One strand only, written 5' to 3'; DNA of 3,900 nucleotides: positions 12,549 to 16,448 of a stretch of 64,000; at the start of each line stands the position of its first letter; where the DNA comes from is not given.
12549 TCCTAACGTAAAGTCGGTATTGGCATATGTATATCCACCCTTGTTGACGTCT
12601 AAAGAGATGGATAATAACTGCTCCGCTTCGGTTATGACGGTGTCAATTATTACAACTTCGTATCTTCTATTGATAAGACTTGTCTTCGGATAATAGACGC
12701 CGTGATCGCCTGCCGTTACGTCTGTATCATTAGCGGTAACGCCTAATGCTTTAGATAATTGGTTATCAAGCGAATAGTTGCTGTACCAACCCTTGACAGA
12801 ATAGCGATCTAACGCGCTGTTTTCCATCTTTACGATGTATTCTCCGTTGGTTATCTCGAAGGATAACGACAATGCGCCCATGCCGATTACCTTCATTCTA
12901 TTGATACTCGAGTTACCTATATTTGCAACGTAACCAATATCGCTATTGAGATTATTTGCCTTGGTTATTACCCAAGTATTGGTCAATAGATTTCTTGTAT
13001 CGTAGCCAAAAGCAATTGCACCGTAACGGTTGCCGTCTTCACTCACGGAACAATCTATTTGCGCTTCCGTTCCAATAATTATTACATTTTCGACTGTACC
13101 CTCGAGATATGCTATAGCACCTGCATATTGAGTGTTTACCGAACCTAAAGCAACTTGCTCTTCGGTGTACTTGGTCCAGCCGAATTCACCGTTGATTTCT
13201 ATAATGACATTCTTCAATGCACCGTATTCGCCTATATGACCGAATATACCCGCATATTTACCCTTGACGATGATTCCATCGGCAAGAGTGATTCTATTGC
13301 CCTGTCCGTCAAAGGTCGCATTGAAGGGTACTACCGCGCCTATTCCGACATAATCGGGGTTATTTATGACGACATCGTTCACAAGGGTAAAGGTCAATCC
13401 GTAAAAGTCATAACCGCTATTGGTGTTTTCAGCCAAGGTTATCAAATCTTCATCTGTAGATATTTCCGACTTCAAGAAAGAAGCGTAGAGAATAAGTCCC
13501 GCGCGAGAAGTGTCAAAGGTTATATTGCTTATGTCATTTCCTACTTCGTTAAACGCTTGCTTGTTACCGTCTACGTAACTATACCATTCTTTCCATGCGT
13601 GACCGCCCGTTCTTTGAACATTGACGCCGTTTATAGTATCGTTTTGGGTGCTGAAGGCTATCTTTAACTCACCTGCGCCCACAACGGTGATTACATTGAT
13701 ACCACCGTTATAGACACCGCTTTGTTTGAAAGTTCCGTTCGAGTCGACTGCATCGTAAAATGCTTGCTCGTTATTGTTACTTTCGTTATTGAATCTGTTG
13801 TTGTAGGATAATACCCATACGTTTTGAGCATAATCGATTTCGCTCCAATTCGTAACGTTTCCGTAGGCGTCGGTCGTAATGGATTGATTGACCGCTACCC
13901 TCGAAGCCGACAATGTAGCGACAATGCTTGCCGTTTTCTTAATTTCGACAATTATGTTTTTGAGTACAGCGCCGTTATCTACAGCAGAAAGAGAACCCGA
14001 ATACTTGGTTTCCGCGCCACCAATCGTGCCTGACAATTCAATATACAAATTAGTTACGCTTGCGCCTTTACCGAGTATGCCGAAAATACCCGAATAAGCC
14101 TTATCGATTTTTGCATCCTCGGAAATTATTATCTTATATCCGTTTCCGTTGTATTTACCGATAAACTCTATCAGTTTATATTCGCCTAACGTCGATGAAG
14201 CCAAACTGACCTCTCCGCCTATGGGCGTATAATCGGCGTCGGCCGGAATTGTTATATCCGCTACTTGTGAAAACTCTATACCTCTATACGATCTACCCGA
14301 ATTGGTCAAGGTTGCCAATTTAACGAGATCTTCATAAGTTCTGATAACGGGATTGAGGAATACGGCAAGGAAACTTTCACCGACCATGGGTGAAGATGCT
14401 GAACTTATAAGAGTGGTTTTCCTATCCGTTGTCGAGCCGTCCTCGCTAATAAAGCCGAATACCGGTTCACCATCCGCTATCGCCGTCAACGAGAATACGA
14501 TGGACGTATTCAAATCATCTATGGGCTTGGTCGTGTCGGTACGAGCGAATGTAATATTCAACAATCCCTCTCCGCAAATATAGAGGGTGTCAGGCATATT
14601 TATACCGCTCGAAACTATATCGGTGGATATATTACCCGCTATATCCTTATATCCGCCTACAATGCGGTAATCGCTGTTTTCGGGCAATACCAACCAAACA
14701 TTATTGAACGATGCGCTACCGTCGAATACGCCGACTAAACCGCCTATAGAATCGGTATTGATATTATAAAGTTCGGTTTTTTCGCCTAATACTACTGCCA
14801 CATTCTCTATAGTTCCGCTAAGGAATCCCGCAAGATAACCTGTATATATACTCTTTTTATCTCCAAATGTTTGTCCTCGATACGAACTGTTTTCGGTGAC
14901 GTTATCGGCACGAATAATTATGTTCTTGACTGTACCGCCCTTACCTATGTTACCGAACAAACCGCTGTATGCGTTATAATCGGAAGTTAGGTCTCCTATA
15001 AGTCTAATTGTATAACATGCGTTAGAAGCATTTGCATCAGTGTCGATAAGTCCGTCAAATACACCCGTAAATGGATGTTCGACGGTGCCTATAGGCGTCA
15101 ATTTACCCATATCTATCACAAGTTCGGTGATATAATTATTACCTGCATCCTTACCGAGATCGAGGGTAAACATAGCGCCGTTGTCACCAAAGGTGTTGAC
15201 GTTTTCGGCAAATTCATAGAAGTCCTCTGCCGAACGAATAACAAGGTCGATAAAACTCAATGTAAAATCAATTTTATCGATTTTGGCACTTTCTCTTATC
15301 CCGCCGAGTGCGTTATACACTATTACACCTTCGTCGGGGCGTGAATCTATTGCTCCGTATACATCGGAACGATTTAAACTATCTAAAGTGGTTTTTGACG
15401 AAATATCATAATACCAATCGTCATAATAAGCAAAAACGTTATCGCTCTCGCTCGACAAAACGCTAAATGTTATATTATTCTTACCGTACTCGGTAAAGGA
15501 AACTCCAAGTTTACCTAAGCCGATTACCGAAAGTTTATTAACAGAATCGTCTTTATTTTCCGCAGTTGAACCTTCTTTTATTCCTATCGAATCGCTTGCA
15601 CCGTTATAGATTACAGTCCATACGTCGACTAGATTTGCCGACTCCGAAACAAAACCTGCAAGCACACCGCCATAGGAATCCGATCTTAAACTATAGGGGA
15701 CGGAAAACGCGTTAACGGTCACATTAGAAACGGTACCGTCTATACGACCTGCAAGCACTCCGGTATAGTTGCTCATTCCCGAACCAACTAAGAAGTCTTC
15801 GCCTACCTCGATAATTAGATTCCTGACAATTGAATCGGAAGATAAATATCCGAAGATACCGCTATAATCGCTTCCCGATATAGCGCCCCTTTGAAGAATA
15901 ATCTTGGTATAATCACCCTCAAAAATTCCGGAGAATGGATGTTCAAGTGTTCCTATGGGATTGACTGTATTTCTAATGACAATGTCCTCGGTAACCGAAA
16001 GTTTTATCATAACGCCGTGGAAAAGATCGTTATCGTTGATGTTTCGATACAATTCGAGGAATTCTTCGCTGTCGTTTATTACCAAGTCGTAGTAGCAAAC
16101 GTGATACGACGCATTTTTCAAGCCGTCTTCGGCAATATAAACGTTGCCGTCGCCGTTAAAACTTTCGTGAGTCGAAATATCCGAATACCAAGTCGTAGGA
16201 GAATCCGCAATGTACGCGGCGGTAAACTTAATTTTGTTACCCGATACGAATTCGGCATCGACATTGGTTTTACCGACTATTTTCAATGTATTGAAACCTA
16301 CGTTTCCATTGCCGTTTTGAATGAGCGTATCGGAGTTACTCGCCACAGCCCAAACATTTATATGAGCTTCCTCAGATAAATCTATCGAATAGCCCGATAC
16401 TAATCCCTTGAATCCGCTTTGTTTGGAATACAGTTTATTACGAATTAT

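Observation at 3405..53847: Two adjacent giant ORFs (about 10.45k and 6.29k codons) occupy about 79% of the window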

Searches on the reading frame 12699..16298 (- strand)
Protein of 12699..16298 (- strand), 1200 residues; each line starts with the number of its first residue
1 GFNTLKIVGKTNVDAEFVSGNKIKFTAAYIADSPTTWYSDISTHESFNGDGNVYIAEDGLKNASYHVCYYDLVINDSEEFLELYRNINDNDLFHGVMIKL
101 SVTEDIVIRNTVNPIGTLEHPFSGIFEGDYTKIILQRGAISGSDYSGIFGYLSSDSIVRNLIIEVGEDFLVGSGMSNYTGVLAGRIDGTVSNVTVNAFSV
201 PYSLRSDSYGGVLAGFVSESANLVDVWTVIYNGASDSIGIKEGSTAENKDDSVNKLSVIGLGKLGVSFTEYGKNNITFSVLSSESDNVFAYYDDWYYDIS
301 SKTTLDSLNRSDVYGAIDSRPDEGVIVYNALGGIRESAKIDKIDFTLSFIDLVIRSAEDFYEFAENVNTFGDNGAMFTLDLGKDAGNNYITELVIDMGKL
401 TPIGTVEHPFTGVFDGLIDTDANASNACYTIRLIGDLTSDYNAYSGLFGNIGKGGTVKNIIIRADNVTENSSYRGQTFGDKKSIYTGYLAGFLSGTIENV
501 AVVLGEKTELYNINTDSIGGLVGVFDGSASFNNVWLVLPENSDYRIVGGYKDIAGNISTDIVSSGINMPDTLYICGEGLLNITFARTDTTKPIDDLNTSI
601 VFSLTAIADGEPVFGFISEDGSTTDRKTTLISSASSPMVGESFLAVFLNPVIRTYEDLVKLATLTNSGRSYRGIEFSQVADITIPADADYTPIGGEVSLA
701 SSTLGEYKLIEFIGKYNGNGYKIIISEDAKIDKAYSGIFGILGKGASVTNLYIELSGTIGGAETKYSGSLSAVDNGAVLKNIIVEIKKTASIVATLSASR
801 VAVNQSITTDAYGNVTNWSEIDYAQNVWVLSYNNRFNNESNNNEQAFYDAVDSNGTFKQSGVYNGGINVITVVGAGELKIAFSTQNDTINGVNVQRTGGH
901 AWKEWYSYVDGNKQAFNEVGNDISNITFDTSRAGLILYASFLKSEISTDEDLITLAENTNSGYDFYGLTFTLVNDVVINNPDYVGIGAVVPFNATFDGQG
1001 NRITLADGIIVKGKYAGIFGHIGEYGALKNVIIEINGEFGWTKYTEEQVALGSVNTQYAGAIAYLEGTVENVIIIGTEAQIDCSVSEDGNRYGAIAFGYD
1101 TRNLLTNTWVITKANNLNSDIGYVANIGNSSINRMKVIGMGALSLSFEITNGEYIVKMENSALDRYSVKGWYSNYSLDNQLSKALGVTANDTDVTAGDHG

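Call 11: search_protein_families(library=pfam, proteins=[window:13281-16280:-], max_evalue=0.01)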
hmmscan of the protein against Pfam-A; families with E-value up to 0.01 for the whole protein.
window:13281-16280:- (1000 aa): 0 families

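Call 59: find_homologous_proteins(query=window:12699-16298:-, max_evalue=0.00001)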
Query window:12699-16298:- (1200 aa): 6 proteins with E <= 0.00001 among 8000 candidates.
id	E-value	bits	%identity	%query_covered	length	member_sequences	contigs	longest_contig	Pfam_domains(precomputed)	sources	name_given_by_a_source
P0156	6.4e-7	46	40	8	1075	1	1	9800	PF09479.17,PF07581.18,PF07833.17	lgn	-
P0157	1.5e-6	44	28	11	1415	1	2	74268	PF07581.18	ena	-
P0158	2.4e-6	44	34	10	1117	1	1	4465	PF09479.17,PF07581.18,PF07833.17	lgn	-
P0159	3.9e-6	43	33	9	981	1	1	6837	PF09479.17,PF07581.18,PF07833.17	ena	-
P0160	5.6e-6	43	33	9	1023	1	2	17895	PF09479.17,PF07581.18,PF07833.17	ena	-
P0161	7.4e-6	42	41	7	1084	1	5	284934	PF09479.17,PF07581.18,PF07833.17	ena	-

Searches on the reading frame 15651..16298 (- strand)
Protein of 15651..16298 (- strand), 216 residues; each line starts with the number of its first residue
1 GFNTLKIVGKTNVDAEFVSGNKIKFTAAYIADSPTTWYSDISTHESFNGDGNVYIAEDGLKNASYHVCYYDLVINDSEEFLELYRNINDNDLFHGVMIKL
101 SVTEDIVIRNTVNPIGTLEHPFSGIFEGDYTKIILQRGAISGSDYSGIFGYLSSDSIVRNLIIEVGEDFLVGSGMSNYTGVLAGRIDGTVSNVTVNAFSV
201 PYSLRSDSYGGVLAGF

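Call 42: search_solved_structures(query=A3, max_evalue=1)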
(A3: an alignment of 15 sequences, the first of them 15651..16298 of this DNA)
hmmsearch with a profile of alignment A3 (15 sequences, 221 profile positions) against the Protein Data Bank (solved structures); distinct sequences matched with E-value up to 1: 3.
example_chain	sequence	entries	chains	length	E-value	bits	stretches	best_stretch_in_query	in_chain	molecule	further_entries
3djc_A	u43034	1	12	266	0.7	12.9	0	116-151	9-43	Type III pantothenate kinase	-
8xcj_Z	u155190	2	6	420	0.77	12.7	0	173-218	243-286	Tip attachment protein J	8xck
9q6b_B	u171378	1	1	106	0.84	12.6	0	106-147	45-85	RP.093 Light Chain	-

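Call 91: search_protein_families(library=pfam, alignment_id=A3, max_evalue=1)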
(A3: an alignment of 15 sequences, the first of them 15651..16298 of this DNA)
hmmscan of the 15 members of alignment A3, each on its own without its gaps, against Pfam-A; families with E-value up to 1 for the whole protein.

A. member 1, window:15651-16298:- (216 aa): 0 families

B. families by the number of members that match (of 15 scanned): 8 families
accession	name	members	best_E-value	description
PF07581.17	Glug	3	0.0047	The GLUG motif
PF06813.19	Nodulin-like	1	0.022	Nodulin-like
PF09479.16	Flg_new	1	0.11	Listeria-Bacteroides repeat domain (List_Bact_rpt)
PF14529.12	Exo_endo_phos_2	1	0.12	Endonuclease-reverse transcriptase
PF06712.16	DUF1199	1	0.15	Protein of unknown function (DUF1199)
PF21407.2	SduA_N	1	0.16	Shedu protein SduA, N-terminal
PF18914.6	DUF5666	1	0.34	Domain of unknown function (DUF5666)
PF21838.2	DUF6897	1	0.37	Domain of unknown function (DUF6897)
